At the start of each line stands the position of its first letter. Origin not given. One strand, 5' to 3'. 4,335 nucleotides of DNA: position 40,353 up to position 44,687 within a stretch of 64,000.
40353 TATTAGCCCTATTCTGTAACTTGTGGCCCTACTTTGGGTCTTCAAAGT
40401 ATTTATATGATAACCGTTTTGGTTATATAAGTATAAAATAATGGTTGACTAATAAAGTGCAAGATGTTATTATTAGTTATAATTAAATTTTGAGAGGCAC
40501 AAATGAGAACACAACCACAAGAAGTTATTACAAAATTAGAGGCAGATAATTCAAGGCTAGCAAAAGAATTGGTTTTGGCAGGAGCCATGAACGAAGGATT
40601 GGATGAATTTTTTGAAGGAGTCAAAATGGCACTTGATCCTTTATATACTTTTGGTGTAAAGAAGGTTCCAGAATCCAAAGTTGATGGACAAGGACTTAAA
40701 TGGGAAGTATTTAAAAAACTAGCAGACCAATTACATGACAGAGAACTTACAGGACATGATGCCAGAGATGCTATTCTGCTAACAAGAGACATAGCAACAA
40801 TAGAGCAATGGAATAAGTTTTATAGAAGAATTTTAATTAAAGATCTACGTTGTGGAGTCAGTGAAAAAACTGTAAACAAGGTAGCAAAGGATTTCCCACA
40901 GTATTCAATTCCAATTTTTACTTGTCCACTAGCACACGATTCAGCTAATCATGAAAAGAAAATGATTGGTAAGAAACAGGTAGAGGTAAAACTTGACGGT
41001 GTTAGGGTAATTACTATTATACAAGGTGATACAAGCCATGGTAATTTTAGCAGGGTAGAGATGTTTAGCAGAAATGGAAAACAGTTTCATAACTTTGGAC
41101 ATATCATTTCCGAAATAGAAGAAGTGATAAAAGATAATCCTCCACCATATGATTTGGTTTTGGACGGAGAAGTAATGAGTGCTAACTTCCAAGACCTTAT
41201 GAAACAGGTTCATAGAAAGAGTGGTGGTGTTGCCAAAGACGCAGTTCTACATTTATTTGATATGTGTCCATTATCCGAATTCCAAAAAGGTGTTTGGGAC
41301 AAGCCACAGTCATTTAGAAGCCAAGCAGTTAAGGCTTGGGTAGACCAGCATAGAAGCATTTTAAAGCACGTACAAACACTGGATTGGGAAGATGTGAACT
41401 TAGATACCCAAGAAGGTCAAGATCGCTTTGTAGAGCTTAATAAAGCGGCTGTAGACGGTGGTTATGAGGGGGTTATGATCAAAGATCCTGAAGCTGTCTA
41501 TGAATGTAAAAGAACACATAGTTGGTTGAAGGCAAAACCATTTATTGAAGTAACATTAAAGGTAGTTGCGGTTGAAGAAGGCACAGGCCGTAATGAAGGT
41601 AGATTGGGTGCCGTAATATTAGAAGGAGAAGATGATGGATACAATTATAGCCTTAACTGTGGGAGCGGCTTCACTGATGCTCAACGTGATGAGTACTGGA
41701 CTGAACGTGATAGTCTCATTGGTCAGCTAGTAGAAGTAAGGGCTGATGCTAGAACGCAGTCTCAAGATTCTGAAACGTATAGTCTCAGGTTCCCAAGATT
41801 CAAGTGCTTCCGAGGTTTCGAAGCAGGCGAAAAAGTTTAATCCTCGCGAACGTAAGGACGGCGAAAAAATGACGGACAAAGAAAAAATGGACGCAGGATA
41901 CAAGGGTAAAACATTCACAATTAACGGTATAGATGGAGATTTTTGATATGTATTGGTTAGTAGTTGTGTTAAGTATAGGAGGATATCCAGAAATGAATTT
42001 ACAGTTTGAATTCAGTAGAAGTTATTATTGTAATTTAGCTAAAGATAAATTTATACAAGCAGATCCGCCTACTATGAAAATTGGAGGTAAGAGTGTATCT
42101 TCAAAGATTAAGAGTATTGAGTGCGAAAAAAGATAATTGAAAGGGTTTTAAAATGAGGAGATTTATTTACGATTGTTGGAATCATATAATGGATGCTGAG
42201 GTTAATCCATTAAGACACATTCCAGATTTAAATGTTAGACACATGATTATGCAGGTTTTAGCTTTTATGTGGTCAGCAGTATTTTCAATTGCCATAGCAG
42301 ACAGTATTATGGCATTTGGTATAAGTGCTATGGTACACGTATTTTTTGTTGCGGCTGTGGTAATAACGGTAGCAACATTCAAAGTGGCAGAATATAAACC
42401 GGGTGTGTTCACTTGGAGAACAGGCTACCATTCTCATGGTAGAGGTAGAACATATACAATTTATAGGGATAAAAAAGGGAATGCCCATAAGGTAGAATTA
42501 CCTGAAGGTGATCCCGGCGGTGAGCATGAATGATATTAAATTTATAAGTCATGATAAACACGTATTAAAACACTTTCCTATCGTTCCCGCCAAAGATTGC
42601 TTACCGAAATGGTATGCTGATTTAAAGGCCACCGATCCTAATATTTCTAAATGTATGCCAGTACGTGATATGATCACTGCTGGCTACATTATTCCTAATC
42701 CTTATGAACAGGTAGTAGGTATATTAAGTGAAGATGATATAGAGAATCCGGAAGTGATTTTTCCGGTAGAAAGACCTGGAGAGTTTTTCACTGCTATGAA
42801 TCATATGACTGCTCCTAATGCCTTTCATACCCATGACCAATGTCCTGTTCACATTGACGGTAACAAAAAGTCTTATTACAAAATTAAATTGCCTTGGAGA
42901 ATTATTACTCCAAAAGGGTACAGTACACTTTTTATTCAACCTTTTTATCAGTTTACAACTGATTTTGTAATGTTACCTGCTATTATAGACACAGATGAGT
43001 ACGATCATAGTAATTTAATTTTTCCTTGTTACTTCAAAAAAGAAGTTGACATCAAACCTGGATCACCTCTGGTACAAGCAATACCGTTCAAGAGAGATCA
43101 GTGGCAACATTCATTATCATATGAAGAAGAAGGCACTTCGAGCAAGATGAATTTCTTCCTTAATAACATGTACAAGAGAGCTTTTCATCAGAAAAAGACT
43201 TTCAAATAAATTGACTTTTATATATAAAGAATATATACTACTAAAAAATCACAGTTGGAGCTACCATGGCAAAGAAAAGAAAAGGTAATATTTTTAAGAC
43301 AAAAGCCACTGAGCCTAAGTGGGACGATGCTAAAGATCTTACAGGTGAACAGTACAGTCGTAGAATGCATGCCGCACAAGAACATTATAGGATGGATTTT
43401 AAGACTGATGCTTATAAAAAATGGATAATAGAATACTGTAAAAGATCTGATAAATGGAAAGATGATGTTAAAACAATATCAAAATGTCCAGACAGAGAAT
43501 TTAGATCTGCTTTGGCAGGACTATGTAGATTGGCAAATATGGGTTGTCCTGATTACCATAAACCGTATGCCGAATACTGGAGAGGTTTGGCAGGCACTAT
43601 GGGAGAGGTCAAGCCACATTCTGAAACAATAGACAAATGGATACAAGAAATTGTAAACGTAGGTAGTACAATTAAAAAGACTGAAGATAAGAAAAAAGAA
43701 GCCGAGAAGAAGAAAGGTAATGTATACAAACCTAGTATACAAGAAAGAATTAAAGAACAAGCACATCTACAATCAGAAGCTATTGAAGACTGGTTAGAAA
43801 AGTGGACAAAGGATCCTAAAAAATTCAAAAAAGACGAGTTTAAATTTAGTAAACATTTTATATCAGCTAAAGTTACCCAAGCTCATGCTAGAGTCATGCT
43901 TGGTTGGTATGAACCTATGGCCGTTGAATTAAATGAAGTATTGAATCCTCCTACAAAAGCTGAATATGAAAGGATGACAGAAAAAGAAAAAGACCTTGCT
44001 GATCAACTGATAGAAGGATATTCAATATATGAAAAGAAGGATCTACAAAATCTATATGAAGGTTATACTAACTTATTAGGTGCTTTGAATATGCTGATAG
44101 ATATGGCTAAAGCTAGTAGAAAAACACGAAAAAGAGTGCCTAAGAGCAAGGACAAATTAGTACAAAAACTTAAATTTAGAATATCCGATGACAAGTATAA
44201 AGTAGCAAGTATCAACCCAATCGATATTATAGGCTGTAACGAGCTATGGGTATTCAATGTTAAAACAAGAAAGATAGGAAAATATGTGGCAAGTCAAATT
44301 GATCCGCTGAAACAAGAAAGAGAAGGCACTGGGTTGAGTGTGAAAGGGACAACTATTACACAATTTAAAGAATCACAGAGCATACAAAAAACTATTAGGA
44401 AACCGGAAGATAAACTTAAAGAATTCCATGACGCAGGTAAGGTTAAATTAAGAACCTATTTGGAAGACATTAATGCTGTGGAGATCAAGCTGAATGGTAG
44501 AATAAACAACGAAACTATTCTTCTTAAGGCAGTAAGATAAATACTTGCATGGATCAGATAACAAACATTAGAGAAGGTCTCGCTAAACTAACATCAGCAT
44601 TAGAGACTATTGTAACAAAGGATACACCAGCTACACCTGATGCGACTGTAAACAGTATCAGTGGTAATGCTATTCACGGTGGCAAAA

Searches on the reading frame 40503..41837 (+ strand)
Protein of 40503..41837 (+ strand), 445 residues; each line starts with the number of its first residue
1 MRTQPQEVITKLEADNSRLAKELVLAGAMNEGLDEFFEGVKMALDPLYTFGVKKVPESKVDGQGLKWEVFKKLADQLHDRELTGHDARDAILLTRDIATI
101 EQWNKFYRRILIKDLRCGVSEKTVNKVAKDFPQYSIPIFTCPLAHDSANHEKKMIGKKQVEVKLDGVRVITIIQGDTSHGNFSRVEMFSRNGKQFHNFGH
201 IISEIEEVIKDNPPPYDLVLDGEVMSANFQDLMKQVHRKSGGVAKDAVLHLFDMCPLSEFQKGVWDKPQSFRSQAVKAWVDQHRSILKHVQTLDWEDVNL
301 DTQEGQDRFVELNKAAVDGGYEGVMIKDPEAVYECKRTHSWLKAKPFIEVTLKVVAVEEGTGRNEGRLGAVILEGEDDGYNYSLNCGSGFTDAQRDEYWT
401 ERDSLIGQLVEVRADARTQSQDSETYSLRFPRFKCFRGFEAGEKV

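Call 16: search_protein_families(library=phrogs, proteins=[window:40503-41837:+], max_evalue=0.00001)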
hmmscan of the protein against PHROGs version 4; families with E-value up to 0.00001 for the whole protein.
window:40503-41837:+ (445 aa): 1 family
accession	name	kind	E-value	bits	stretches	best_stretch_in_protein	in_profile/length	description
phrog_114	-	DNA, RNA and nucleotide metabolism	5.3e-91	307.1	1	8-438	94-499/634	ATP-dependent DNA ligase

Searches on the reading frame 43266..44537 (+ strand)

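Call 16: search_protein_families(library=phrogs, proteins=[window:43266-44537:+], max_evalue=0.00001)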
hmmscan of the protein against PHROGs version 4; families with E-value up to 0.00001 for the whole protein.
window:43266-44537:+ (424 aa): 1 family
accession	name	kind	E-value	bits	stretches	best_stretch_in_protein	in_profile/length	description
phrog_11903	-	unknown function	3.6e-42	145.8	1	9-422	14-382/383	-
